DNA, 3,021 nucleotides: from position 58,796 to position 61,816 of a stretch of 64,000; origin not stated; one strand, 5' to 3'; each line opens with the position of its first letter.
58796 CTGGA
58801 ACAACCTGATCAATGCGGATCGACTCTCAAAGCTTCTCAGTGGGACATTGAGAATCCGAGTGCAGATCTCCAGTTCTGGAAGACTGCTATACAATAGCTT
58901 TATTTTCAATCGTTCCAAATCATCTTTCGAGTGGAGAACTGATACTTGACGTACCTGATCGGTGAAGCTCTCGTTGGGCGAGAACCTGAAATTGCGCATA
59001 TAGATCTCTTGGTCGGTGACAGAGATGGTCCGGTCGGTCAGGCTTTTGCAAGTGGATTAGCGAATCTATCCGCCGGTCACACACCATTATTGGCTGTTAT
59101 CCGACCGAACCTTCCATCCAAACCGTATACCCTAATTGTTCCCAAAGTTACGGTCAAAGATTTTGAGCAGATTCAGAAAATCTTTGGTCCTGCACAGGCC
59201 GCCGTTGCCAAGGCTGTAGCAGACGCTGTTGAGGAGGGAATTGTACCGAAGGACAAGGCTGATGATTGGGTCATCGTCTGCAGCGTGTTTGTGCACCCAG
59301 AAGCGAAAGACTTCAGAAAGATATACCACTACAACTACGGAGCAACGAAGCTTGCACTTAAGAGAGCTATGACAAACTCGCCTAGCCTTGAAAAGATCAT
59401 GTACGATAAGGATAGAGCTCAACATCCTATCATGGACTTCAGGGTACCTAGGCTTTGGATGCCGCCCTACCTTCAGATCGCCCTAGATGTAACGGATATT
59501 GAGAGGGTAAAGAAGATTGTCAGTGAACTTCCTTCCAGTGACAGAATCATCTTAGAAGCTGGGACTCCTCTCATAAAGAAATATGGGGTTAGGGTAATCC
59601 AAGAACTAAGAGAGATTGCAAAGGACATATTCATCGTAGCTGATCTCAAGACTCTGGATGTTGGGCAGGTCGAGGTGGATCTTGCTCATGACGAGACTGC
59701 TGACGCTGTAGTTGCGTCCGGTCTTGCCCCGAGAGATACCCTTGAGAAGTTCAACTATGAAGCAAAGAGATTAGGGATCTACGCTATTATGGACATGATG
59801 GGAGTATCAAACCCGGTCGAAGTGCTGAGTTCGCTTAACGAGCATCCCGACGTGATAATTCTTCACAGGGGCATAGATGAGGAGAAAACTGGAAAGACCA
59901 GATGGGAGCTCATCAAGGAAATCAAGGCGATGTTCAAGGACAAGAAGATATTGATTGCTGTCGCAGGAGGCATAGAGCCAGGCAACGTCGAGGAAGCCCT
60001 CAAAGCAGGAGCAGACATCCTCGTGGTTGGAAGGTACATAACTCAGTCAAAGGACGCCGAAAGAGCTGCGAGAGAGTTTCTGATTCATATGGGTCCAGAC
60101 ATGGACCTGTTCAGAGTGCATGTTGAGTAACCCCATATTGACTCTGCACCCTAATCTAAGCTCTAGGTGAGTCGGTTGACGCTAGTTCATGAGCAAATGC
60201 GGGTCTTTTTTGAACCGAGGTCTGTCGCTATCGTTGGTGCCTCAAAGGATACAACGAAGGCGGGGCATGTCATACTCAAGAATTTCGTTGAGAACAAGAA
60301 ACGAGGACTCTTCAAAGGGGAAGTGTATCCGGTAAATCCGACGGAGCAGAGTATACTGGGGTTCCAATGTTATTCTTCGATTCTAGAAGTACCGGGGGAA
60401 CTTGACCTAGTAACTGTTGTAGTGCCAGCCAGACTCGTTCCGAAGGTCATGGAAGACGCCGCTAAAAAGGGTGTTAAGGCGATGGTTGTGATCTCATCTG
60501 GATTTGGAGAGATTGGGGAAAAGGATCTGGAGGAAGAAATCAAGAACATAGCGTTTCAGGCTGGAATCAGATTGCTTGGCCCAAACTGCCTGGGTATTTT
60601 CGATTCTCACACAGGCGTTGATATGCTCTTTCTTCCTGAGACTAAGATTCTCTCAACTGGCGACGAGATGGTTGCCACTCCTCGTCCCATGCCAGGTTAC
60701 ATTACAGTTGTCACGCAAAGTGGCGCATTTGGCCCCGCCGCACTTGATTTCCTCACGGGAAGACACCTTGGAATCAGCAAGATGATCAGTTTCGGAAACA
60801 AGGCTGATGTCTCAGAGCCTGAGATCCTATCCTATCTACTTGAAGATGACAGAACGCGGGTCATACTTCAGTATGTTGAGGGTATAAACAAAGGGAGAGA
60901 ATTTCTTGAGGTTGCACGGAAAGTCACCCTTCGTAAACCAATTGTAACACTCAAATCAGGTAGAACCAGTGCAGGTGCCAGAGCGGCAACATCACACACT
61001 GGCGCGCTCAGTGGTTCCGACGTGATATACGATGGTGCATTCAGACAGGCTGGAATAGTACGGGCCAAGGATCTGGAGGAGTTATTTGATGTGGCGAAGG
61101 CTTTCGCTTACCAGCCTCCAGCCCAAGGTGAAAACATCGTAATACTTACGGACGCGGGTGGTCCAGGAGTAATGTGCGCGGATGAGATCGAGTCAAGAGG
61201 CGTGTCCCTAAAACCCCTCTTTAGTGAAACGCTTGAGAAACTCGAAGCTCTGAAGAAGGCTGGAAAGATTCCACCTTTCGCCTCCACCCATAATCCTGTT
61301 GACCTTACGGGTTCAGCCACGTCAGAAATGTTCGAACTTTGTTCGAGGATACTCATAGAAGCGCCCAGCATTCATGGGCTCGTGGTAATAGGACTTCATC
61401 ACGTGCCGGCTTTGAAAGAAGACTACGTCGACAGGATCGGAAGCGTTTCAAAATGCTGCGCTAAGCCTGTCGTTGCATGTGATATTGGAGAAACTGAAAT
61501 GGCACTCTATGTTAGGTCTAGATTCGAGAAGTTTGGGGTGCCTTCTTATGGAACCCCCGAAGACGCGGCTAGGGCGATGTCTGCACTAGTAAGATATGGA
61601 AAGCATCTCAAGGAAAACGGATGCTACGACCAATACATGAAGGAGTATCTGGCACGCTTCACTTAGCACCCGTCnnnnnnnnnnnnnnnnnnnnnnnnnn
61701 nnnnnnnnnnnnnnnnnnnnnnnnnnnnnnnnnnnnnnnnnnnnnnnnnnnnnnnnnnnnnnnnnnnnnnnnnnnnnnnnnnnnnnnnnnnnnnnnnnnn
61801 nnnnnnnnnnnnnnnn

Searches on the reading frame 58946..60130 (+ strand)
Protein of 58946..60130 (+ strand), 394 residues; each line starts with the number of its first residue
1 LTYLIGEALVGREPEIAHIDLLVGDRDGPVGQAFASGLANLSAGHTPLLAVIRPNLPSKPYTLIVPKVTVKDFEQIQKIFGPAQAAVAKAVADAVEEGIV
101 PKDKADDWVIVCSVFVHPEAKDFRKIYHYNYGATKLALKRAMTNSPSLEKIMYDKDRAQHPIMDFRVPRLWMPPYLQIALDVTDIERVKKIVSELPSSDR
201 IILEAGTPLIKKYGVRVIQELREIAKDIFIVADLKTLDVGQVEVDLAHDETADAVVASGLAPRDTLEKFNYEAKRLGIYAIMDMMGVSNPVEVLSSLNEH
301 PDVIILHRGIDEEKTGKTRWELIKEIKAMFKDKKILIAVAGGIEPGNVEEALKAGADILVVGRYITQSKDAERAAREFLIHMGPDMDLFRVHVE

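Call 68: search_protein_families(library=pfam, proteins=[window:58946-60130:+], max_evalue=0.00001)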
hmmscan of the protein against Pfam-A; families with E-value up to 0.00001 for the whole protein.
window:58946-60130:+ (394 aa): 3 families
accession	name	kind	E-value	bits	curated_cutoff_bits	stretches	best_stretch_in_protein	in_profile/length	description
PF08714.17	Fae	-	1.6e-71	239.9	27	1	5-163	1-159/159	Formaldehyde-activating enzyme (Fae)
PF00215.30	OMPdecase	-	1.3e-34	120.5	27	1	174-378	1-221/221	Orotidine 5'-phosphate decarboxylase / HUMPS family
PF00834.25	Ribul_P_3_epim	-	1.5e-06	28.2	21.1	1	263-365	91-197/198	Ribulose-phosphate 3 epimerase family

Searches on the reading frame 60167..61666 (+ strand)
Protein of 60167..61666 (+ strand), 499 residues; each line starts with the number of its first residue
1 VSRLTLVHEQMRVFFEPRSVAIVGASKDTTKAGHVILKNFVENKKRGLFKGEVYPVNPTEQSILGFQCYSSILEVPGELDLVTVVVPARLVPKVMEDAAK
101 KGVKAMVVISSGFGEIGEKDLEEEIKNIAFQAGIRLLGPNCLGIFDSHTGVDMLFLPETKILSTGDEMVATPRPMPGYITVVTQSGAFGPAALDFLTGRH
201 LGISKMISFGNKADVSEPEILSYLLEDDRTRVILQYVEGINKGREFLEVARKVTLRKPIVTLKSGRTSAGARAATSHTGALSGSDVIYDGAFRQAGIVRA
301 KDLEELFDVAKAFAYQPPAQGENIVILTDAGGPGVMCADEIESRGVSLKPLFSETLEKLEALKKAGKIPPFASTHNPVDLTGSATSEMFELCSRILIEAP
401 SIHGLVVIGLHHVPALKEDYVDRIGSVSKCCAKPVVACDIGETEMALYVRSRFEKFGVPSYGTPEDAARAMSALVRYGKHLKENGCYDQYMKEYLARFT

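Call 68: search_protein_families(library=pfam, proteins=[window:60167-61666:+], max_evalue=0.00001)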
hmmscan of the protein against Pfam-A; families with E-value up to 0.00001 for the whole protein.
window:60167-61666:+ (499 aa): 4 families
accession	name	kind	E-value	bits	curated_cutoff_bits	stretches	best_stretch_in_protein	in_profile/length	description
PF13607.11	Succ_CoA_lig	-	4.3e-53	179.2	27.4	1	176-313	1-138/138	Succinyl-CoA ligase like flavodoxin domain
PF13380.12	CoA_binding_2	-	1.1e-26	94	22.8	1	18-144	1-113/116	CoA binding domain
PF19045.5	Ligase_CoA_2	-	1.8e-12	48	23.7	1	324-461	1-137/162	Ligase-CoA domain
PF02629.25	CoA_binding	-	7.8e-11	43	22.3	1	16-112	2-97/97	CoA binding domain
